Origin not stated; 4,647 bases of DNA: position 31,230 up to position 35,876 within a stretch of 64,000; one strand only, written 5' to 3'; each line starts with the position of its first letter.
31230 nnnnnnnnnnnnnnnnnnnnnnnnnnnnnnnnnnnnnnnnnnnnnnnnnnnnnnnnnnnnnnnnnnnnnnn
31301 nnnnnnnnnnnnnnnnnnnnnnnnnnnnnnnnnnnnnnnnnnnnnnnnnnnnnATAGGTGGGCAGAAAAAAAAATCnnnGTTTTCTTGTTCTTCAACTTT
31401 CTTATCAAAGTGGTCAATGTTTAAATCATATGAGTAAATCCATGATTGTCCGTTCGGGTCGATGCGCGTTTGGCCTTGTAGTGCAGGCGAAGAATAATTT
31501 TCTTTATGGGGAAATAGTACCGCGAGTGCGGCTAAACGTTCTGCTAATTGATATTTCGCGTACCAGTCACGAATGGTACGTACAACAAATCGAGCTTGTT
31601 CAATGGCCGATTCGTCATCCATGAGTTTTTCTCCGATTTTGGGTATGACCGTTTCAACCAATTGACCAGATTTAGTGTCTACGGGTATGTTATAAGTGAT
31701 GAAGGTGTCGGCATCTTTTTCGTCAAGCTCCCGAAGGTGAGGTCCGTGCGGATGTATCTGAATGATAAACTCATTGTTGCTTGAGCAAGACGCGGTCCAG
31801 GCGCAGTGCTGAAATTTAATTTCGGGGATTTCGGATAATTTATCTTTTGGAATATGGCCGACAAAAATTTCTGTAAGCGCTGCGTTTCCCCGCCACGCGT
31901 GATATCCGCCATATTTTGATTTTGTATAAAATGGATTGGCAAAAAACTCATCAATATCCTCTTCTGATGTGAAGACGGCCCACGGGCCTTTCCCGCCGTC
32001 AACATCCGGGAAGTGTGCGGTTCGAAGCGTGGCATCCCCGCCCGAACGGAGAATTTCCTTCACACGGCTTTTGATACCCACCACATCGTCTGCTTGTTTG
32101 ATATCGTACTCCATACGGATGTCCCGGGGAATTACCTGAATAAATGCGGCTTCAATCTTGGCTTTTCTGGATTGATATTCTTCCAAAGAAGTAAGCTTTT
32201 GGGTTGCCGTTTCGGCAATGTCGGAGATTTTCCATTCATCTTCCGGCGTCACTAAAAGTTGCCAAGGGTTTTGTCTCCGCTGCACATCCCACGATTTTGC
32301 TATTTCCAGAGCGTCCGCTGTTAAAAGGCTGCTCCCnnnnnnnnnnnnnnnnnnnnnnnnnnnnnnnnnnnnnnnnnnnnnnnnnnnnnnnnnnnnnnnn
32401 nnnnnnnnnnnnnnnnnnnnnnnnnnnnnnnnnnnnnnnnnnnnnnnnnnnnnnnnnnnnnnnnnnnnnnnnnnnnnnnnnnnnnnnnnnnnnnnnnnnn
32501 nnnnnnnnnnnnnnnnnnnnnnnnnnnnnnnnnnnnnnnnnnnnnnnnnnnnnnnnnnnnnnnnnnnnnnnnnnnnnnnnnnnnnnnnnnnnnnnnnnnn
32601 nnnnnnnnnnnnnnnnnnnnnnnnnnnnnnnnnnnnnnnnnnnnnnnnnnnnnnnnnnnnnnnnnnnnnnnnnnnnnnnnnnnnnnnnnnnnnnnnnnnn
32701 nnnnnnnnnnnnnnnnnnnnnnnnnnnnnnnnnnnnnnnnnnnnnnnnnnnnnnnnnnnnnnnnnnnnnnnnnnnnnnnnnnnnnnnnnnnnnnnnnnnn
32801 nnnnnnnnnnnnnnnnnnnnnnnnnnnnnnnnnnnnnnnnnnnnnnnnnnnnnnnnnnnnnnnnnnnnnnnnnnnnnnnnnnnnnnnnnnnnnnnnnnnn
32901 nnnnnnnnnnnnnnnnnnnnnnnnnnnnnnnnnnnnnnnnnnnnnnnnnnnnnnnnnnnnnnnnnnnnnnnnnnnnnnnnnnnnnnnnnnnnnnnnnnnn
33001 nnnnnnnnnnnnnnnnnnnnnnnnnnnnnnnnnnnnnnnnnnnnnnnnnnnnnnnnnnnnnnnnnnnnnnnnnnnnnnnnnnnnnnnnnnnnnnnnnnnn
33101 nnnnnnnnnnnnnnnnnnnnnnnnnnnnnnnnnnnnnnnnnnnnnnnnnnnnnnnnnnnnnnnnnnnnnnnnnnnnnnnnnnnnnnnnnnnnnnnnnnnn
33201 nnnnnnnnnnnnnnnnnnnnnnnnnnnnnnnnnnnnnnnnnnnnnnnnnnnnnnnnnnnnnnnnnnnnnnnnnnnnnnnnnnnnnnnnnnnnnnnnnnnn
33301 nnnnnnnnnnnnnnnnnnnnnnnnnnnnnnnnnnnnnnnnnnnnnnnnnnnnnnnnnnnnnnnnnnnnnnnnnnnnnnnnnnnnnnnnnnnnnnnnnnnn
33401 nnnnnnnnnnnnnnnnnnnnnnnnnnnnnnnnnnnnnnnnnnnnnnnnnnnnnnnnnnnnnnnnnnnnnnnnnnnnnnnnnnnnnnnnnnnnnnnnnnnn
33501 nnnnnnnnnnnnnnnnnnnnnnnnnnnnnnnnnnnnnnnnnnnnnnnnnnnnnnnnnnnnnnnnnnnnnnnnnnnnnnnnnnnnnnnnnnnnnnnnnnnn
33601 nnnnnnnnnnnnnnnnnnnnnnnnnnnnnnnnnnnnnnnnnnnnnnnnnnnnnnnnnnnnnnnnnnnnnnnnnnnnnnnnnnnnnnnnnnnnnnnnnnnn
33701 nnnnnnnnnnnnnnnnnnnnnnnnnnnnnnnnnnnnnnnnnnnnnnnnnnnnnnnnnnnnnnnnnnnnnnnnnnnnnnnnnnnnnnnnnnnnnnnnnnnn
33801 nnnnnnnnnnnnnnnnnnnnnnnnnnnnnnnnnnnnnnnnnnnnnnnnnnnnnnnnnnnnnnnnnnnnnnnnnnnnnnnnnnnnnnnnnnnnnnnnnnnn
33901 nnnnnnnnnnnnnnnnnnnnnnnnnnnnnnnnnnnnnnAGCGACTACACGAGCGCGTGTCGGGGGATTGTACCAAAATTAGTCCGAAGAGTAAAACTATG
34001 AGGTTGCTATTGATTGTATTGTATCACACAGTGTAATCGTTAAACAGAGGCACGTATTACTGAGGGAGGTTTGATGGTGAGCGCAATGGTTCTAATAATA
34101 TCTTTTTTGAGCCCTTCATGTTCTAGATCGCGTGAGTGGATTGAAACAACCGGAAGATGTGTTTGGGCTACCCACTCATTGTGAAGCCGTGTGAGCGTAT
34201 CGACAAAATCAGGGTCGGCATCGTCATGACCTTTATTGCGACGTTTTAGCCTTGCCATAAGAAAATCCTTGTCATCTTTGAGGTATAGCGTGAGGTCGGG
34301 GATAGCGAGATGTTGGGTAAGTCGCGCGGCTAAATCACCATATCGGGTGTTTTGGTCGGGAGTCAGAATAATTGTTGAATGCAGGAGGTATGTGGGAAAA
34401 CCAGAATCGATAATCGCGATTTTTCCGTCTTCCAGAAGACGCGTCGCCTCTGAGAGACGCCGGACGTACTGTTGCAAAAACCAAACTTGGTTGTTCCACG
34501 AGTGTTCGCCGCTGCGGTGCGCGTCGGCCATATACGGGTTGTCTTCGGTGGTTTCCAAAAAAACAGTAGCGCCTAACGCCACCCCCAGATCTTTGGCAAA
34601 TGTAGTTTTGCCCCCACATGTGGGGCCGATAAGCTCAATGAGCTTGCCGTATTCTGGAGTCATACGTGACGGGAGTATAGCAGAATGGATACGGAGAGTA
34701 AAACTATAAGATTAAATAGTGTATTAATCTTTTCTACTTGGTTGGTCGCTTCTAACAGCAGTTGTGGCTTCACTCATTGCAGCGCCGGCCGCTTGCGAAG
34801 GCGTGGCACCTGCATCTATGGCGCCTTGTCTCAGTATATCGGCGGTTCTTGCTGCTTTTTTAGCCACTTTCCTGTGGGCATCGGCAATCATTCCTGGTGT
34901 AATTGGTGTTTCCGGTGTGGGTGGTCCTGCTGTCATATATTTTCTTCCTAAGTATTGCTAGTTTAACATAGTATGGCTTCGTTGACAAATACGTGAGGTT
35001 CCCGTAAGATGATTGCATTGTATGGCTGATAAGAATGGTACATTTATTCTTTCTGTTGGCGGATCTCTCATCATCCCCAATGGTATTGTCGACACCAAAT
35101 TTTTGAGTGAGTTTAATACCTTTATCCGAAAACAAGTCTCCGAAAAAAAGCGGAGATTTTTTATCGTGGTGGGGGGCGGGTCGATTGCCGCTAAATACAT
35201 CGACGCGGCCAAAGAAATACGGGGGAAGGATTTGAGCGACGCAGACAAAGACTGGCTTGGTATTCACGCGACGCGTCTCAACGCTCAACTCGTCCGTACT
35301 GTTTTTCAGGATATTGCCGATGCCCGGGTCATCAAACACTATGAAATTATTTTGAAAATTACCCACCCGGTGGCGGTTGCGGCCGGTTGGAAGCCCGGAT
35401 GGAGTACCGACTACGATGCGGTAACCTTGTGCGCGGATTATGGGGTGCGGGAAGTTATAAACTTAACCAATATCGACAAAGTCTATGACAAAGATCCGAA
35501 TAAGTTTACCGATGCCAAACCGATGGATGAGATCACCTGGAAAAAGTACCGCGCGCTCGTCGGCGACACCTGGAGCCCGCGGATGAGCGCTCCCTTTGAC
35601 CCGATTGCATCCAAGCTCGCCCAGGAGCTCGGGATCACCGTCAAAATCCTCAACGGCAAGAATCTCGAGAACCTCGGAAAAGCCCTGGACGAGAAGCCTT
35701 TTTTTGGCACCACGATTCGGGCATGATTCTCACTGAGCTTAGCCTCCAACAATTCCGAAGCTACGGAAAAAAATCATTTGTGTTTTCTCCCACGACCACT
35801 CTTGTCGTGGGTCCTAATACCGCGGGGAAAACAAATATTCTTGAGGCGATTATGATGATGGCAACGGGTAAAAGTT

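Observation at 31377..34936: Deoxynucleoside kinase + three-domain PEP-utilizing phosphotransferase with an unknown C-terminal domain (possible nucleoside/xenobiotic phosphorylation module)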

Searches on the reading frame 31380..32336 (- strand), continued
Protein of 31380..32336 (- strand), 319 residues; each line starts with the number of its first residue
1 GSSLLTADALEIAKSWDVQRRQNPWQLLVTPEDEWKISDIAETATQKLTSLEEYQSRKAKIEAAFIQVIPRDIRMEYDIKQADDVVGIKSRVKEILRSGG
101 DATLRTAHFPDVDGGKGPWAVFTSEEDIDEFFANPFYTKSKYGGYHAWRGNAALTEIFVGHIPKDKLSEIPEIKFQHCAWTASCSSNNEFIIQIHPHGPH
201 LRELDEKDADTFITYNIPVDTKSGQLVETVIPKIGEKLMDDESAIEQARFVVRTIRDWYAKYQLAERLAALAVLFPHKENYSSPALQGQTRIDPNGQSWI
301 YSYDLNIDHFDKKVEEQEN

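Call 69: fold_search(model_id=the predicted structure, library=pdb)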
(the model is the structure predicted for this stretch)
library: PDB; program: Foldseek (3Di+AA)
matches with E <= 10: 358; with E <= 0.001: 2
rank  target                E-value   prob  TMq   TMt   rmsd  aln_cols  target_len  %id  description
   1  1scu_B                1.7e-04  1.00  0.38  0.33   9.3       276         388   10  THE CRYSTAL STRUCTURE OF SUCCINYL-COA SYNTHETASE FROM ESCHERICHIA COLI AT 2.5 ANGSTROMS RESOLUTION (released 1995-04-20)
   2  6no0_A                2.7e-04  1.00  0.33  0.41   9.7       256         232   10  ADP bound to ATP-grasp fold of Blastocystis hominis succinyl-CoA synthetase (released 2019-07-17)
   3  6no5_D                1.1e-03  0.99  0.33  0.42   8.2       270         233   12  ADP bound to K46bE&K114bD mutant ATP-grasp fold of Blastocystis hominis succinyl-CoA synthetase (released 2019-07-17)
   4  1iow                  2.0e-03  0.96  0.27  0.28  12.6       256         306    9  COMPLEX OF Y216F D-ALA:D-ALA LIGASE WITH ADP AND A PHOSPHORYL PHOSPHINATE (released 1997-02-12)
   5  4c5a_B                2.4e-03  0.99  0.33  0.34   7.2       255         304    9  The X-ray crystal structures of D-alanyl-D-alanine ligase in complex ADP and D-cycloserine phosphate (released 2015-01-21)
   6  8ynd_D                3.3e-03  0.93  0.30  0.24  12.9       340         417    9  ATP-grasp peptide ligase from Streptomyces (released 2025-02-19)
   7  1wr2                  3.7e-03  0.96  0.34  0.42   9.9       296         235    9  Crystal structure of PH1788 from Pyrococcus horikoshii Ot3 (released 2005-10-18)
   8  3k5i_A                3.9e-03  0.99  0.33  0.28  10.2       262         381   10  Crystal structure of N5-carboxyaminoimidazole synthase from aspergillus clavatus in complex with ADP and 5-aminoimadaz (released 2009-10-20)
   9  2ols                  4.7e-03  0.97  0.34  0.18   8.5       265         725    7  The crystal structure of the phosphoenolpyruvate synthase from Neisseria meningitidis (released 2007-02-20)
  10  6y3z_P                4.7e-03  0.84  0.28  0.26  13.7       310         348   10  Crystal structure of the Pby1 ATP-grasp enzyme bound to the S. cerevisiae mRNA decapping complex (Dcp1-Dcp2-Edc3) (released 2020-04-29)
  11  3k5h_A                5.0e-03  0.98  0.32  0.28  10.1       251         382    9  Crystal structure of carboxyaminoimidazole ribonucleotide synthase from asperigillus clavatus complexed with ATP (released 2009-10-20)
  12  2dln                  5.0e-03  0.96  0.30  0.31  10.9       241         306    8  VANCOMYCIN RESISTANCE: STRUCTURE OF D-ALANINE:D-ALANINE LIGASE AT 2.3 ANGSTROMS RESOLUTION (released 1995-11-01)
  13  4xz3_B                5.9e-03  0.97  0.35  0.45   8.7       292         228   13  Ca. Korarchaeum cryptofilum dinucleotide forming Acetyl-coenzyme A synthetase 1 (Se-Met derivative) in complex with co (released 2016-01-27)
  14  8ynq_C                6.2e-03  0.97  0.32  0.26   9.1       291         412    7  ATP-grasp peptide ligase from Streptomyces (released 2025-02-19)
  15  9y43_A                6.2e-03  0.91  0.32  0.18   9.3       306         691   11  3-hydroxypropionyl-CoA Synthetase (ADP-forming) from Nitrosopumilus maritimus. (released 2025-10-01)
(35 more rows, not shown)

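Call 76: list_cluster_members(proteins=[P0123, P0124, P0125, P0127, P0140, P0147, P0152, P0153, P0170, P0175])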
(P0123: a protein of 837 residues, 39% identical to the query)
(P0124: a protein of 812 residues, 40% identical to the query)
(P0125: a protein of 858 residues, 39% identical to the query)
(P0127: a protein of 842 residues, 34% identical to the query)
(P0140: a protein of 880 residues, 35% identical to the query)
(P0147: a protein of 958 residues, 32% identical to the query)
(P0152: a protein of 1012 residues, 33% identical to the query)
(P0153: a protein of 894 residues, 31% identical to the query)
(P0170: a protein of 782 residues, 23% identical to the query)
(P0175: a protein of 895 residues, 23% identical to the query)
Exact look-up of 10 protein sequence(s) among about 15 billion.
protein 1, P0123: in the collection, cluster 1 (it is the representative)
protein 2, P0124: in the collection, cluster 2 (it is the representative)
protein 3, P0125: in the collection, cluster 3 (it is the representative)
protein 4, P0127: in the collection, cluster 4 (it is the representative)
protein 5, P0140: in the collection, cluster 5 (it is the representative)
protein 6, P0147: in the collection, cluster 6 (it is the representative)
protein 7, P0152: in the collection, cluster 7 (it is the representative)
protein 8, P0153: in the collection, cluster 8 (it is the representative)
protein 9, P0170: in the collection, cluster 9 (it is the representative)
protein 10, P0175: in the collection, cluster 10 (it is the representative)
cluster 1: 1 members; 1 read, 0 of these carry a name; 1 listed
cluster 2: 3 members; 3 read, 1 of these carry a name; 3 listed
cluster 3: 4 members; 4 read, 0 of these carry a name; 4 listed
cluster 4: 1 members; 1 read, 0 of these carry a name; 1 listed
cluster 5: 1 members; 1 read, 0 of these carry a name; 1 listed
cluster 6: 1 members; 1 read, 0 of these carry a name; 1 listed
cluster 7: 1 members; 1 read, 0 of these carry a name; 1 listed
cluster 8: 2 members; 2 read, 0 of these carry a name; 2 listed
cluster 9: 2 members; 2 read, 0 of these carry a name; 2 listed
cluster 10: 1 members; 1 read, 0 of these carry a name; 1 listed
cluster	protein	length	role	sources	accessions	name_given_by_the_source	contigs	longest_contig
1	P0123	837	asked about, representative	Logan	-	-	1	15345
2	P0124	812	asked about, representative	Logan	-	-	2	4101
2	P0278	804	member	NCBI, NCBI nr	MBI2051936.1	hypothetical protein HYT33_04210 [Candidatus Roizmanbacteria bacterium] | hypothetical protein [Candidatus Roizmanbacteria bacterium]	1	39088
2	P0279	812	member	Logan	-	-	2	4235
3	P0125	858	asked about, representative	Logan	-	-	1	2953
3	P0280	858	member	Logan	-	-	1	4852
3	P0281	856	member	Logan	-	-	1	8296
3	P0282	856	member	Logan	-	-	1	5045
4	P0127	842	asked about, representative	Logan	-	-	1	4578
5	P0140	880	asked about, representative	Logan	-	-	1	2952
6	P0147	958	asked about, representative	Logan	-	-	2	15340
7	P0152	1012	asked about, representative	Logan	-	-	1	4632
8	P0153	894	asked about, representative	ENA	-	-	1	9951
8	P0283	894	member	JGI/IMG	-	-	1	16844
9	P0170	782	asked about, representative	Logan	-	-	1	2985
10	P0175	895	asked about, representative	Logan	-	-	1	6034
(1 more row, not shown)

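Call 85: find_related_loci(query=A3, collection=viral_contigs, flank=5000)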
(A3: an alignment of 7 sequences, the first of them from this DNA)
Query A3 (319 aa) in viral_contigs; peptide patterns used: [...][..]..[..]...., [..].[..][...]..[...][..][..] (x = any residue, [..] = any of these).
60 stretches matched a pattern, but none encodes a relative of the query by tblastn (E <= 1e-3).

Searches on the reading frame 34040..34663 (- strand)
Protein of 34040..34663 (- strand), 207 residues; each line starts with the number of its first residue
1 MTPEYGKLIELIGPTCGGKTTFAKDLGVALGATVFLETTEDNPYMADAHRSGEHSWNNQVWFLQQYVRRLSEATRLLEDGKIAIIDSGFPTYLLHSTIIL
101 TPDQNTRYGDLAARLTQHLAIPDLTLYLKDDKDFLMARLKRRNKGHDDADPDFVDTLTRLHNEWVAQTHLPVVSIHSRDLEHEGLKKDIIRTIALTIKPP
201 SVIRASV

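Call 3: search_protein_families(library=pfam, proteins=[window:34040-34663:-], max_evalue=1)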
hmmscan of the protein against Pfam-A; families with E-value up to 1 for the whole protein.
window:34040-34663:- (207 aa): 6 families
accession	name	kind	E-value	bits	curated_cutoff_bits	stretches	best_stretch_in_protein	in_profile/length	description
PF01712.25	dNK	-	1e-09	38.9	27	1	13-193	5-198/203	Deoxynucleoside kinase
PF13521.12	AAA_28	-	4.7e-07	30.6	27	1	10-179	3-160/164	AAA domain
PF13671.12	AAA_33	-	0.00015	22.5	27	1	8-148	1-124/143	AAA domain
PF02223.23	Thymidylate_kin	-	0.00094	19.3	27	1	109-163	104-161/185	Thymidylate kinase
PF13238.12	AAA_18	-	0.0019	19.1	29.4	1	9-117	1-95/128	AAA domain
PF13207.12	AAA_17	-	0.32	11.7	27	0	103-150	84-131/136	AAA domain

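Call 4: search_protein_families(library=ncbifam, proteins=[window:34040-34663:-], max_evalue=1)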
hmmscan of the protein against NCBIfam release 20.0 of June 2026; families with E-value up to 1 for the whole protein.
window:34040-34663:- (207 aa): 4 families
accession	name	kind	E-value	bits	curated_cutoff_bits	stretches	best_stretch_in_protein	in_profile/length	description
TIGR00041.1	DTMP_kinase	equivalog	0.02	14.6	83.25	1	111-165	116-174/196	dTMP kinase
NF004861.0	PRK06217.1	equivalog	0.04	13.3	203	0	148-181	135-166/183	hypothetical protein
NF010552.0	PRK13946.1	equivalog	0.044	13.4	186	1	122-194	116-188/198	shikimate kinase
TIGR02640.1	gas_vesic_GvpN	equivalog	0.054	13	266.8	1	6-70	21-83/262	gas vesicle protein GvpN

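Call 35: search_solved_structures(query=window:34043-34663:-, max_evalue=1)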
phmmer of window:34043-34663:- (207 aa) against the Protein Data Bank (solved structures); distinct sequences matched with E-value up to 1: 6.
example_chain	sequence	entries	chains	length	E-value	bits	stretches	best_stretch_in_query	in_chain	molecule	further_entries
8puu_A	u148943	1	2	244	2.4e-07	33.7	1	9-183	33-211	Deoxynucleoside kinase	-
2jas_A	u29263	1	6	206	0.00029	23.6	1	9-167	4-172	DEOXYGUANOSINE KINASE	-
2jaq_A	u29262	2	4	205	0.00031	23.5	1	9-167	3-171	DEOXYGUANOSINE KINASE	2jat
3cmv_A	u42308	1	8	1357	0.47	13.2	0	5-24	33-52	Protein recA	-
8b9z_O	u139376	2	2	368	0.75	12.5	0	105-180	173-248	NADH dehydrogenase [ubiquinone] 1 alpha subcomplex subunit 10, mitochondrial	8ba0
8esw_AL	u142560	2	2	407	1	12.1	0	105-180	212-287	NADH dehydrogenase [ubiquinone] 1 alpha subcomplex subunit 10, mitochondrial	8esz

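Call 54: search_protein_families(library=padloc, proteins=[window:34043-34663:-], max_evalue=0.01)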
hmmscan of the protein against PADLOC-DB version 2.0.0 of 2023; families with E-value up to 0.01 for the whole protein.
window:34043-34663:- (207 aa): 3 families
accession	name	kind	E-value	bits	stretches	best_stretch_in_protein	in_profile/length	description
PDLC04690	PDC-M51B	-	1e-05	23.4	1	18-168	14-159/191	-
PDLC02911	VakA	-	0.00076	18.1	1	16-148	12-117/163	-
PDLC01515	Csx3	-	0.0017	16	1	9-71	9-64/183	"CAS-I,CAS-III; associated"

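Call 55: search_protein_families(library=phrogs, proteins=[window:34043-34663:-], max_evalue=0.01)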
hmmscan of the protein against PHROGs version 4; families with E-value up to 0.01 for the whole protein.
window:34043-34663:- (207 aa): 1 family
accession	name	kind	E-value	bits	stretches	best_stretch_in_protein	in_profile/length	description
phrog_761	-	other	3.6e-16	60.7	1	6-196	19-214/362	thymidylate kinase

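Call 92: find_related_loci(query=window:34043-34663:-, collection=viral_contigs, flank=3000)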
Query window:34043-34663:- (207 aa) in viral_contigs; peptide patterns used: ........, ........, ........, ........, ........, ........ (x = any residue, [..] = any of these).
3 stretches matched a pattern, but none encodes a relative of the query by tblastn (E <= 1e-3).

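Call 93: search_dna_similar(query=window:34043-34663:-, collection=phages, mode=protein, max_evalue=0.001, max_rows=10)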
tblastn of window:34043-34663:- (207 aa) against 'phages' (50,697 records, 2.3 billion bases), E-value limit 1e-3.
Records with a match: 12; places in all: 13; records where one place covers at least 80% of the query: 4.
Best place of each record, by identity: <60% 12.
By first word of the organism name: Bacillus 5; Lactobacillus 3; Acinetobacter 2; Bacteriophage 1; Staphylococcus 1.
By host as written in the record: - 3; Lactobacillus pentosus KLDS1.0413; Lactobacillus plantarum KLDS1.0344 2; Bacillus cereus BGSC 6E1 2; Bacillus cereus 2; Staphylococcus aureus 1; Lactobacillus brevis 1; Bacillus sp. S4 1.
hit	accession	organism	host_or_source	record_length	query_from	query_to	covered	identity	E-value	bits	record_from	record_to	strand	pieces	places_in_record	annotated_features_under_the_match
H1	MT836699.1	Bacteriophage sp.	human fecal samples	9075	9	181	84%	24.3%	2e-8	59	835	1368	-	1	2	record has no annotation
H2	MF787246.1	Lactobacillus phage LpeD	Lactobacillus pentosus KLDS1.0413; ...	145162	8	175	81%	24.7%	1e-7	57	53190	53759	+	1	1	deoxynucleoside kinase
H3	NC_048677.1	Lactobacillus phage LpeD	Lactobacillus pentosus KLDS1.0413; ...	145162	8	175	81%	24.7%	1e-7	57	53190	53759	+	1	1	thymidylate kinase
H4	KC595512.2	Bacillus phage JL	Bacillus cereus BGSC 6E1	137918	6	164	77%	25.9%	6e-7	55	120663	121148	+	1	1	deoxyadenosine kinase | hypothetical protein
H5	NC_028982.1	Bacillus phage JL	Bacillus cereus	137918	6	164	77%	25.9%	6e-7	55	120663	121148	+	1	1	thymidylate kinase | hypothetical protein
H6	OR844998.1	Staphylococcus phage SA 1306 Kay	Staphylococcus aureus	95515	8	176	82%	23.9%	6e-6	52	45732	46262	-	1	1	record has no annotation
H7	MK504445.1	Lactobacillus phage ATCCB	Lactobacillus brevis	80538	13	175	79%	24.7%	5e-4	46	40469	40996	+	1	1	deoxynucleoside kinase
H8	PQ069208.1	Bacillus phage S4-1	Bacillus sp. S4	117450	6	164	77%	25.3%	3e-6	53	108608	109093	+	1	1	record has no annotation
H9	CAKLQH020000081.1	Acinetobacter phage MD-2021a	not known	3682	9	164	75%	25.6%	2e-6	53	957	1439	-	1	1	dck: Deoxyadenosine/deoxycytidine kinase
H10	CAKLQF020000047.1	Acinetobacter phage MD-2021a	not known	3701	9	164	75%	25.6%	2e-6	53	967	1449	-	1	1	dck: Deoxyadenosine/deoxycytidine kinase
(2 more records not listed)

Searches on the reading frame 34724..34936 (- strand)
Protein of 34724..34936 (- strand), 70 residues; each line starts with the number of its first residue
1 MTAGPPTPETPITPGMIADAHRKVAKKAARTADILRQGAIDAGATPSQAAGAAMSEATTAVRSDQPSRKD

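Call 3: search_protein_families(library=pfam, proteins=[window:34724-34936:-], max_evalue=1)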
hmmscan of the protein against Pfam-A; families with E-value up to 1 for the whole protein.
window:34724-34936:- (70 aa): 0 families

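Call 4: search_protein_families(library=ncbifam, proteins=[window:34724-34936:-], max_evalue=1)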
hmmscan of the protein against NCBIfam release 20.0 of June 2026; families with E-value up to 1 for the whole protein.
window:34724-34936:- (70 aa): 0 families

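Call 54: search_protein_families(library=padloc, proteins=[window:34727-34936:-], max_evalue=0.01)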
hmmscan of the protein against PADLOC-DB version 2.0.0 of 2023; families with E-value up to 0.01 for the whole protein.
window:34727-34936:- (70 aa): 0 families

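Call 55: search_protein_families(library=phrogs, proteins=[window:34727-34936:-], max_evalue=0.01)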
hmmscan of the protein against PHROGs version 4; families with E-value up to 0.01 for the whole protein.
window:34727-34936:- (70 aa): 0 families

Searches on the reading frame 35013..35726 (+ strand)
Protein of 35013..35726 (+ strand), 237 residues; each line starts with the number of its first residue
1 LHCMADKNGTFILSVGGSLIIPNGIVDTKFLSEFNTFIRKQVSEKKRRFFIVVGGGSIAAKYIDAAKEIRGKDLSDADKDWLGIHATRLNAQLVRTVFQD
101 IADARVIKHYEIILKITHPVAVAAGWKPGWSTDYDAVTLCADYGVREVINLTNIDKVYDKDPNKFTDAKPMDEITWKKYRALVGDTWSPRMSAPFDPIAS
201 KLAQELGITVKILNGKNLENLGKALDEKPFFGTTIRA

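Call 37: search_protein_families(library=pfam, proteins=[window:35013-35726:+], max_evalue=0.01)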
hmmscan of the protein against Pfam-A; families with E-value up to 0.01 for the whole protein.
window:35013-35726:+ (237 aa): 1 family
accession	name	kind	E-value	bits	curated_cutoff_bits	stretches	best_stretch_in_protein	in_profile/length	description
PF00696.33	AA_kinase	-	3.1e-22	79.9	24.9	1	10-214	2-234/234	Amino acid kinase family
